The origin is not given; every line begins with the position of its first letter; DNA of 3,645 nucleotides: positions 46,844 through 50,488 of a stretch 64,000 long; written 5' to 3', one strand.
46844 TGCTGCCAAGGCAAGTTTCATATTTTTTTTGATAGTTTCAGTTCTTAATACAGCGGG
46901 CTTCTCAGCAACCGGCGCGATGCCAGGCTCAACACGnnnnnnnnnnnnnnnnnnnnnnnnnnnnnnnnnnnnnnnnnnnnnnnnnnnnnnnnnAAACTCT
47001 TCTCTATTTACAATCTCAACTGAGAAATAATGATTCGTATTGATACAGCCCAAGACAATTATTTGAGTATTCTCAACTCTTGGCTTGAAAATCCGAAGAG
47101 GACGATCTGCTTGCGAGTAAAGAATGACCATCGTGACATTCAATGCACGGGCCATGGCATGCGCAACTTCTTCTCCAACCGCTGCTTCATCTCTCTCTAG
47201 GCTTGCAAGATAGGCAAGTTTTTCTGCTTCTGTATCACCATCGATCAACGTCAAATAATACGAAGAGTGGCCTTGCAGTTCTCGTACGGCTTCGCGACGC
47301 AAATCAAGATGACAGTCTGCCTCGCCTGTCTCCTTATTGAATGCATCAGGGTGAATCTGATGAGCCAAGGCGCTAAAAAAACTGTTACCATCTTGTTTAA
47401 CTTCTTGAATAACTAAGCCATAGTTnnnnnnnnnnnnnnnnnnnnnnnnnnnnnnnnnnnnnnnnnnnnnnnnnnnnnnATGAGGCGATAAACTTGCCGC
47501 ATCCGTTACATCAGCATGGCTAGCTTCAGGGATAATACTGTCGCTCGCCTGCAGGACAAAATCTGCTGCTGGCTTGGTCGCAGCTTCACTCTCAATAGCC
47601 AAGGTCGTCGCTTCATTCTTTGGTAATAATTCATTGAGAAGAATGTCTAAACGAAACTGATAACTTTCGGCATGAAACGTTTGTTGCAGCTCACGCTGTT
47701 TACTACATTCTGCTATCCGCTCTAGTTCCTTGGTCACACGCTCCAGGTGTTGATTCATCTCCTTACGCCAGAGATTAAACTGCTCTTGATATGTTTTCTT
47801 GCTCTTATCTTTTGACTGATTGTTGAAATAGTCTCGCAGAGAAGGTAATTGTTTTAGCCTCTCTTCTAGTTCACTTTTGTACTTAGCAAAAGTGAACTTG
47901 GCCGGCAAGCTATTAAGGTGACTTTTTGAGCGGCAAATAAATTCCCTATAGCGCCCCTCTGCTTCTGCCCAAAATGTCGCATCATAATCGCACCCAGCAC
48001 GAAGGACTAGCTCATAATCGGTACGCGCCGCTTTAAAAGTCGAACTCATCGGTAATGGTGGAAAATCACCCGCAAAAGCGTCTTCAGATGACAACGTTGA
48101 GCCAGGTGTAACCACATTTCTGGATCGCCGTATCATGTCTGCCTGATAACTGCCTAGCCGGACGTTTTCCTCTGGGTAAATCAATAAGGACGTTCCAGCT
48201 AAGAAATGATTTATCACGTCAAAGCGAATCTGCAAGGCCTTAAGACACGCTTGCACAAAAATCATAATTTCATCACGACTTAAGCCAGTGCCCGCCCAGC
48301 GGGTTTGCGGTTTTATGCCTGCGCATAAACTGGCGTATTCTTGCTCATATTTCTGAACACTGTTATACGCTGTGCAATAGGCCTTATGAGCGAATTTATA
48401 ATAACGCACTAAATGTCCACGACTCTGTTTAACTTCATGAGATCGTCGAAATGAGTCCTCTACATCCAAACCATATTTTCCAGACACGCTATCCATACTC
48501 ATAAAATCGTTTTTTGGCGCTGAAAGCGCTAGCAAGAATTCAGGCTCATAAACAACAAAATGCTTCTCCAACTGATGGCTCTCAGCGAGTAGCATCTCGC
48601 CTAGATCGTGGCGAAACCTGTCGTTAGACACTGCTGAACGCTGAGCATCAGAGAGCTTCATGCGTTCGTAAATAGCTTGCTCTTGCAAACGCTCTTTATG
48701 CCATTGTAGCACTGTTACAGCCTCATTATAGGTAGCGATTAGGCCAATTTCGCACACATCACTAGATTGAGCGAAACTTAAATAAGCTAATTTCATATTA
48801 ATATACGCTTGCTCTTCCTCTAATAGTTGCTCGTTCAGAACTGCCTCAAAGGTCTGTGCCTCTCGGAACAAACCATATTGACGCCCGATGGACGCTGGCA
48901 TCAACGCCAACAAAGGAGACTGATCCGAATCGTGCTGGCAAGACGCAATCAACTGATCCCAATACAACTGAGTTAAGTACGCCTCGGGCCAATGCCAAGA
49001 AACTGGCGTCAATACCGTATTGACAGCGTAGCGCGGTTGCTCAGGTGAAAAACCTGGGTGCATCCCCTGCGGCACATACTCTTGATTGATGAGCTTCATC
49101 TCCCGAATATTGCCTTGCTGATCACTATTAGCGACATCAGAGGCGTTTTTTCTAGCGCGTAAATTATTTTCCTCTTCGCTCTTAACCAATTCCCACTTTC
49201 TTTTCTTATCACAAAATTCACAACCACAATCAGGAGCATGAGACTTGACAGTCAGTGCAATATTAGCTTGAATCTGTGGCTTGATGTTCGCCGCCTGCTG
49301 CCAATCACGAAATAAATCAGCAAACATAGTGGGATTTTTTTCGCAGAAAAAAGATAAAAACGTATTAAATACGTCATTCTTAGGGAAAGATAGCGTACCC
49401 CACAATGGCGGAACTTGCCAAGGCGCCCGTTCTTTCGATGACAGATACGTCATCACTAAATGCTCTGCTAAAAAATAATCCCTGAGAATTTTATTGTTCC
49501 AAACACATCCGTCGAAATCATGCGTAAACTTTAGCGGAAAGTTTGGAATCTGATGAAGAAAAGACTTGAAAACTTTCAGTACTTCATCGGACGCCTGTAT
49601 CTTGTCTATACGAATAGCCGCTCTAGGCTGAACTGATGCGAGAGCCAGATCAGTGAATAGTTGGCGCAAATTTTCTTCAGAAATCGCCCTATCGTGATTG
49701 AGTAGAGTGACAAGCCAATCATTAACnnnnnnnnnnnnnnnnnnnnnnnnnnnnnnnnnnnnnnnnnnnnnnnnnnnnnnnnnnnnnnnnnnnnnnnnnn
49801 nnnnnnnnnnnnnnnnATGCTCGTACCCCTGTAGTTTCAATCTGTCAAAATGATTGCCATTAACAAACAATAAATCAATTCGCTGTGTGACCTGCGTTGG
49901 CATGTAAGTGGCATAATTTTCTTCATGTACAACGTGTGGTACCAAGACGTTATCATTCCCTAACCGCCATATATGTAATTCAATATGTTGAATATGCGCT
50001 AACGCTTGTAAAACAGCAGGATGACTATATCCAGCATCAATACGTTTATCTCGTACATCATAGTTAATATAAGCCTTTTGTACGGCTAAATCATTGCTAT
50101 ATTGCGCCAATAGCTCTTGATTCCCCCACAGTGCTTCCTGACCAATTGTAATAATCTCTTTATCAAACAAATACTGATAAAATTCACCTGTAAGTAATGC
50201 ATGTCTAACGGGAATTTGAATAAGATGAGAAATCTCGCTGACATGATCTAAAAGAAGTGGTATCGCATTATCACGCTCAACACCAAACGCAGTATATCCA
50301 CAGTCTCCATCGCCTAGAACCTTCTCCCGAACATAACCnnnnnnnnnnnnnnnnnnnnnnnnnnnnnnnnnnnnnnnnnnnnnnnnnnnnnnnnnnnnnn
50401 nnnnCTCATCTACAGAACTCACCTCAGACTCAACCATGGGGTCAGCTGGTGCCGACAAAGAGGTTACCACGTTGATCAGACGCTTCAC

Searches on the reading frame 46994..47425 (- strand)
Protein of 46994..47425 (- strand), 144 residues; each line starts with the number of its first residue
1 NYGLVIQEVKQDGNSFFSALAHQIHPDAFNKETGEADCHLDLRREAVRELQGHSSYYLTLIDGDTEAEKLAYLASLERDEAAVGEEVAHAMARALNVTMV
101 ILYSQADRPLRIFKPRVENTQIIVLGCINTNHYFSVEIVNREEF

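Call 67: search_protein_families(library=pfam, proteins=[window:46994-47425:-], max_evalue=1)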
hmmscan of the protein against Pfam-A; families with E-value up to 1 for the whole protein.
seq(144 aa): 3 families
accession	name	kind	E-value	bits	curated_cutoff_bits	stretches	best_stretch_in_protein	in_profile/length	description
PF02338.25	OTU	-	6.4e-05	23.9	23.3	1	11-117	2-100/128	OTU-like cysteine protease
PF01381.28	HTH_3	-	0.022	15.2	23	1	71-100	24-53/55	Helix-turn-helix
PF01232.29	Mannitol_dh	-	0.14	12.5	27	1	31-98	21-87/199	Mannitol dehydrogenase Rossmann domain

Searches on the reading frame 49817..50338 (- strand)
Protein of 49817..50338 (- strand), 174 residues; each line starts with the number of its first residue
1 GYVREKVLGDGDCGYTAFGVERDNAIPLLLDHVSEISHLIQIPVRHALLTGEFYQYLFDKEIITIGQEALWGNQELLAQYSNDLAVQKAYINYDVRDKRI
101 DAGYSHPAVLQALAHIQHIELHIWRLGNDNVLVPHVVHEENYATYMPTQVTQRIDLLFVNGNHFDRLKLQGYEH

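Call 67: search_protein_families(library=pfam, proteins=[window:49817-50338:-], max_evalue=1)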
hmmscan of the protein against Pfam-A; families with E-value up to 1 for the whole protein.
seq(174 aa): 1 family
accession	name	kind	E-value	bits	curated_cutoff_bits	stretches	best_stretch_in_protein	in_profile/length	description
PF10275.15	Peptidase_C65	-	0.075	12.9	24.3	0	6-25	45-64/243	Peptidase C65 Otubain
